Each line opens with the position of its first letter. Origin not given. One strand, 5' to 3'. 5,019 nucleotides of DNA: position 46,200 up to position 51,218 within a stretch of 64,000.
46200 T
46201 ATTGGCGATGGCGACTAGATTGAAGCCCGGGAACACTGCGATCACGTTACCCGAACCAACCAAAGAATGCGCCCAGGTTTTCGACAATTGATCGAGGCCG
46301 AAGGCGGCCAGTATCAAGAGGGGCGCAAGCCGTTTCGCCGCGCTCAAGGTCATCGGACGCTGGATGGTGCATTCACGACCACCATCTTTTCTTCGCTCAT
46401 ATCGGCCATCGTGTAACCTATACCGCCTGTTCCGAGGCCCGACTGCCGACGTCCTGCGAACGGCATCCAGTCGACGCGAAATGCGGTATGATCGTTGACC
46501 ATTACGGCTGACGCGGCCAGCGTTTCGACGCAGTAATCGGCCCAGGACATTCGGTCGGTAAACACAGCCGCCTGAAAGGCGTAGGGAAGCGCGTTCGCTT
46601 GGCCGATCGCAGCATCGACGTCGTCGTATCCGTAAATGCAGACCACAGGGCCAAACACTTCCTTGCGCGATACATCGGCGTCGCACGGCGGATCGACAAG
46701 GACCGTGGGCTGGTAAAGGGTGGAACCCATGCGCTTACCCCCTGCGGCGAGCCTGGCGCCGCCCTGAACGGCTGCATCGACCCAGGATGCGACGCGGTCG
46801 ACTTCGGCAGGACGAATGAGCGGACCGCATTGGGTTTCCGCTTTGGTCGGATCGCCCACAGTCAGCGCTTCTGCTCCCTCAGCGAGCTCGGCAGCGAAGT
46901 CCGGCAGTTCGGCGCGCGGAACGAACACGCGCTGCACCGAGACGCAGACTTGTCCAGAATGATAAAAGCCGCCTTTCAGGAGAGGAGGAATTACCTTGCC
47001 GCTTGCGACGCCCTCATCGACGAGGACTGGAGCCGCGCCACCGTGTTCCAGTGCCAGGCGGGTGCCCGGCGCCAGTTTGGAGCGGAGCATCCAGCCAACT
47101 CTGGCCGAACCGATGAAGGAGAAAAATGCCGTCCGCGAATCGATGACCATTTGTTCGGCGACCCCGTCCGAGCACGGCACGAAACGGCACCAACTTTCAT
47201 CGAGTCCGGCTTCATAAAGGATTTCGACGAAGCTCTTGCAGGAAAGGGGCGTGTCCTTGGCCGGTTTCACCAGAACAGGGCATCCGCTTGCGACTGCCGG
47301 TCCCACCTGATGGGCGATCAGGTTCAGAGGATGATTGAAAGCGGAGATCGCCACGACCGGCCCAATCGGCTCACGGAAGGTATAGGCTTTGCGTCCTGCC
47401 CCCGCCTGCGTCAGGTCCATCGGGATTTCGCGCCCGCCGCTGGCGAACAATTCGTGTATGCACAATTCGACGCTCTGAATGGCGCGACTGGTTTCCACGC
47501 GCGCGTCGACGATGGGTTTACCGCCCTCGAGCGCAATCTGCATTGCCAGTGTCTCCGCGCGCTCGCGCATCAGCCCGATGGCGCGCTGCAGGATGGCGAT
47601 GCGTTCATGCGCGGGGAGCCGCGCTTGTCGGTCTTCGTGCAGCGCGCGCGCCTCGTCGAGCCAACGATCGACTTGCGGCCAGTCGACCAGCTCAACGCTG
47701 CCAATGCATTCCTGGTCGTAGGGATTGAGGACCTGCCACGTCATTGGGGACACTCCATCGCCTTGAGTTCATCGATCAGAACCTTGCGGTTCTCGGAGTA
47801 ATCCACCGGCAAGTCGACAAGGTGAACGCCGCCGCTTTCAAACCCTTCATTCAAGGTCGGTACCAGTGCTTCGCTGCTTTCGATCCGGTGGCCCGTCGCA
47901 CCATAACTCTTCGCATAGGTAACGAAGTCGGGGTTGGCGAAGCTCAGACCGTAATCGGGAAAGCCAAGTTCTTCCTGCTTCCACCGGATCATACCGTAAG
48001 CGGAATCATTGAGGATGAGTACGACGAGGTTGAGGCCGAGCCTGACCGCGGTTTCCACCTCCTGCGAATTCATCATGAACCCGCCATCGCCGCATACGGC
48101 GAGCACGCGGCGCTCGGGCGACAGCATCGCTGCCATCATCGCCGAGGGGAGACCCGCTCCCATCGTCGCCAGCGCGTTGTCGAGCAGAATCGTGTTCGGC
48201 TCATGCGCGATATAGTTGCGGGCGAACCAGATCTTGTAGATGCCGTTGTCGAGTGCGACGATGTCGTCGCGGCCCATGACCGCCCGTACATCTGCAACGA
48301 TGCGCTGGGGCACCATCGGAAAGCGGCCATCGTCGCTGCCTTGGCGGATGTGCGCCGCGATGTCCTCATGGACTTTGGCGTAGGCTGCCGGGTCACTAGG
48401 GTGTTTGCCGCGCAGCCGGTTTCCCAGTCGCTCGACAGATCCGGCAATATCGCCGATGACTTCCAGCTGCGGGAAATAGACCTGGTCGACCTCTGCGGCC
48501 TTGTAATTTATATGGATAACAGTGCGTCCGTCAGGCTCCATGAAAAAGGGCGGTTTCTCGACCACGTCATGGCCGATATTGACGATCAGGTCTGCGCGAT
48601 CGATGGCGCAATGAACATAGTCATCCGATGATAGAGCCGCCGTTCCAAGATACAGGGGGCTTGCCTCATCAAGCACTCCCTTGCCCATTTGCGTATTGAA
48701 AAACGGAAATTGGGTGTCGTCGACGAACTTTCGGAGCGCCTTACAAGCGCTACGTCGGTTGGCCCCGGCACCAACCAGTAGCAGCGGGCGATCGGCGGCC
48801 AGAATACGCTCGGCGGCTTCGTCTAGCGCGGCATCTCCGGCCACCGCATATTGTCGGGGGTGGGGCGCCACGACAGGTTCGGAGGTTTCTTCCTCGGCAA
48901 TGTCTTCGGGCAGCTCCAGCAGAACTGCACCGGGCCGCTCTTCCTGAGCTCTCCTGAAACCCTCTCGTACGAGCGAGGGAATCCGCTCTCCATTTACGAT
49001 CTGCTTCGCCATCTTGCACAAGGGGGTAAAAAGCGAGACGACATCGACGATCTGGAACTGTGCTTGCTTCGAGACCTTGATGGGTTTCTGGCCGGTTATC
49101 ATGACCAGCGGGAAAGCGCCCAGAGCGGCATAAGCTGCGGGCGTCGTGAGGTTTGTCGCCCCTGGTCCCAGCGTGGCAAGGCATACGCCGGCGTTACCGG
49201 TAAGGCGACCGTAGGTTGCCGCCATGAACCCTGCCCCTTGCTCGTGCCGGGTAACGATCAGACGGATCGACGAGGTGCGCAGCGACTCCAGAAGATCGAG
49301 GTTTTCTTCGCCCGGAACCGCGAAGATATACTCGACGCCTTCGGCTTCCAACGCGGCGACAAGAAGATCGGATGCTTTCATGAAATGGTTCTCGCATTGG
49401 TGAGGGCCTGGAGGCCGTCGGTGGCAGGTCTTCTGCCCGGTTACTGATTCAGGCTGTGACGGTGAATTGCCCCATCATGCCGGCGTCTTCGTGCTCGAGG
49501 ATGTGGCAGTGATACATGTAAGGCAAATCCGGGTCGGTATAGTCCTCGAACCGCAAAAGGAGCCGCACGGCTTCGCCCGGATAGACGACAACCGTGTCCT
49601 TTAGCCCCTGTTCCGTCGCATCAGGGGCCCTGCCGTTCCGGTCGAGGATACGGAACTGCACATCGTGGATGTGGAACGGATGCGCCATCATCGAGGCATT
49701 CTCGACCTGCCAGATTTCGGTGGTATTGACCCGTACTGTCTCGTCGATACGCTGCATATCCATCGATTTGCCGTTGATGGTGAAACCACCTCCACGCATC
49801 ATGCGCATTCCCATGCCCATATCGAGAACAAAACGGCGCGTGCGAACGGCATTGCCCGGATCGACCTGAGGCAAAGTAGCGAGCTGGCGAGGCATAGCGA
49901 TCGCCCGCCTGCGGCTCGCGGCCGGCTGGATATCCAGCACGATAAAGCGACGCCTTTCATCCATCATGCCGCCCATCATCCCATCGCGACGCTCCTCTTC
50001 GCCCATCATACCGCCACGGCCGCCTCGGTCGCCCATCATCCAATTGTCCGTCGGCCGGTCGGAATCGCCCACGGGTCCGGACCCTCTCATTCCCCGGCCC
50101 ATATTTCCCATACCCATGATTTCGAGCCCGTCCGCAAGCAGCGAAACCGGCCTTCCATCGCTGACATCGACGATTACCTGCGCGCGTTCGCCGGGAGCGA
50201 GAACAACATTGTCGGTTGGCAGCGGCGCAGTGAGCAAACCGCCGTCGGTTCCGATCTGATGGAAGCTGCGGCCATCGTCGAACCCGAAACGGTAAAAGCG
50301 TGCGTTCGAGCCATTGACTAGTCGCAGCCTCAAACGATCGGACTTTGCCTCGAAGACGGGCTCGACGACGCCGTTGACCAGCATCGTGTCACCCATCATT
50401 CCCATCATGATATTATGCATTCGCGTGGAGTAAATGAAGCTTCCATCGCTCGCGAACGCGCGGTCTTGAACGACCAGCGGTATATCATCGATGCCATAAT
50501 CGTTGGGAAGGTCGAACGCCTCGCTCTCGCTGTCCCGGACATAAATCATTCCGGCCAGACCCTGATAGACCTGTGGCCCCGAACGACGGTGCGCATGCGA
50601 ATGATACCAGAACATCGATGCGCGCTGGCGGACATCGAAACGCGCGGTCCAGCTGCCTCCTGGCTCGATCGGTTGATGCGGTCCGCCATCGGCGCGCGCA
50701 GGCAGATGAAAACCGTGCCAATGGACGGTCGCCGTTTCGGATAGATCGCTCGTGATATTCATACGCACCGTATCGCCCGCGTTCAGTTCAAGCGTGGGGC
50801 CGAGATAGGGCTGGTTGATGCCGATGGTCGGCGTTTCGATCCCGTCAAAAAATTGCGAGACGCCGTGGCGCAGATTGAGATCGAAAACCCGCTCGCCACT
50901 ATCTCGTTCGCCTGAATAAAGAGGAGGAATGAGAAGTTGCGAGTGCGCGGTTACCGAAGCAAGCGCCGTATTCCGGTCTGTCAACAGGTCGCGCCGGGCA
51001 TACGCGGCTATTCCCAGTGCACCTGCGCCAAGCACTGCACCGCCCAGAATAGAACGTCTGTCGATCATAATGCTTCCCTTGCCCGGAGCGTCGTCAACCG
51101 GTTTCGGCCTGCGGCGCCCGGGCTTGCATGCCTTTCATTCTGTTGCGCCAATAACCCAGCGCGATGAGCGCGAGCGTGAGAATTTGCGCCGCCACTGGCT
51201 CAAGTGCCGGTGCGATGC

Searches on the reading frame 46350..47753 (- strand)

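Call 42: search_protein_families(library=pfam, proteins=[window:46350-47753:-], max_evalue=0.00001)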
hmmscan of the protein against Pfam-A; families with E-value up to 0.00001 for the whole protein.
window:46350-47753:- (467 aa): 1 family
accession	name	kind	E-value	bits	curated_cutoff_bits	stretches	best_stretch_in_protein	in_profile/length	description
PF00171.27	Aldedh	-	3.7e-110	369.1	23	1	6-458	9-461/461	Aldehyde dehydrogenase family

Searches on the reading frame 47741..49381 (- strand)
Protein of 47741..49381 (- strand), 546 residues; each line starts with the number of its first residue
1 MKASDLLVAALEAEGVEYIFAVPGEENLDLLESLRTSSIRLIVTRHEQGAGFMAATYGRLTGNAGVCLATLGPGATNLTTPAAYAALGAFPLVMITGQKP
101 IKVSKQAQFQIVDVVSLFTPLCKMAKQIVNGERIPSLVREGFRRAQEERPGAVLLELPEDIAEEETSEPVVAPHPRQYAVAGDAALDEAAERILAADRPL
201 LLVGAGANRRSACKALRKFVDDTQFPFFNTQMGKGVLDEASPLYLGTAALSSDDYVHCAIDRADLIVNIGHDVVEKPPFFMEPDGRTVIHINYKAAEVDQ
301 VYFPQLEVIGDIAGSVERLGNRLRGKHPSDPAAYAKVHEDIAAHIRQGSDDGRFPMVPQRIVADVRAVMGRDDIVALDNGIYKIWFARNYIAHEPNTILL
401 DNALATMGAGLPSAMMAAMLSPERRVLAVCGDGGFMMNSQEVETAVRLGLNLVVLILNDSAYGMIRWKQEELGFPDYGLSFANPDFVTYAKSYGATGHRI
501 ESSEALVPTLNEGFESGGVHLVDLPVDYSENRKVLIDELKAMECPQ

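Call 42: search_protein_families(library=pfam, proteins=[window:47741-49381:-], max_evalue=0.00001)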
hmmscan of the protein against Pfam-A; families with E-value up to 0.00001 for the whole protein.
window:47741-49381:- (546 aa): 3 families
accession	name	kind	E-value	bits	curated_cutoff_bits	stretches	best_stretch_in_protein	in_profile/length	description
PF02775.26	TPP_enzyme_C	-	1.7e-39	135.5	21.9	1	378-523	1-150/151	Thiamine pyrophosphate enzyme, C-terminal TPP binding domain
PF02776.23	TPP_enzyme_N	-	2.9e-36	124.3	26.8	1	1-116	1-118/119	Thiamine pyrophosphate enzyme, N-terminal TPP binding domain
PF00205.28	TPP_enzyme_M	-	1.2e-30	106.5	30.4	1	186-319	1-137/137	Thiamine pyrophosphate enzyme, central domain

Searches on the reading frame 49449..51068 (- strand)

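Call 42: search_protein_families(library=pfam, proteins=[window:49449-51068:-], max_evalue=0.00001)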
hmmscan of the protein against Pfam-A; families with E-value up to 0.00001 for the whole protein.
window:49449-51068:- (539 aa): 3 families
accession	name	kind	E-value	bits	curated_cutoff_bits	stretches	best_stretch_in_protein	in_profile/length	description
PF07732.21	Cu-oxidase_3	-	2.1e-30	105.7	21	1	75-181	11-118/119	Multicopper oxidase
PF07731.20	Cu-oxidase_2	-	2.2e-29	102.4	20.4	1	426-538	23-134/137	Multicopper oxidase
PF00394.28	Cu-oxidase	-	5.7e-07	30.2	21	0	225-303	35-123/157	Multicopper oxidase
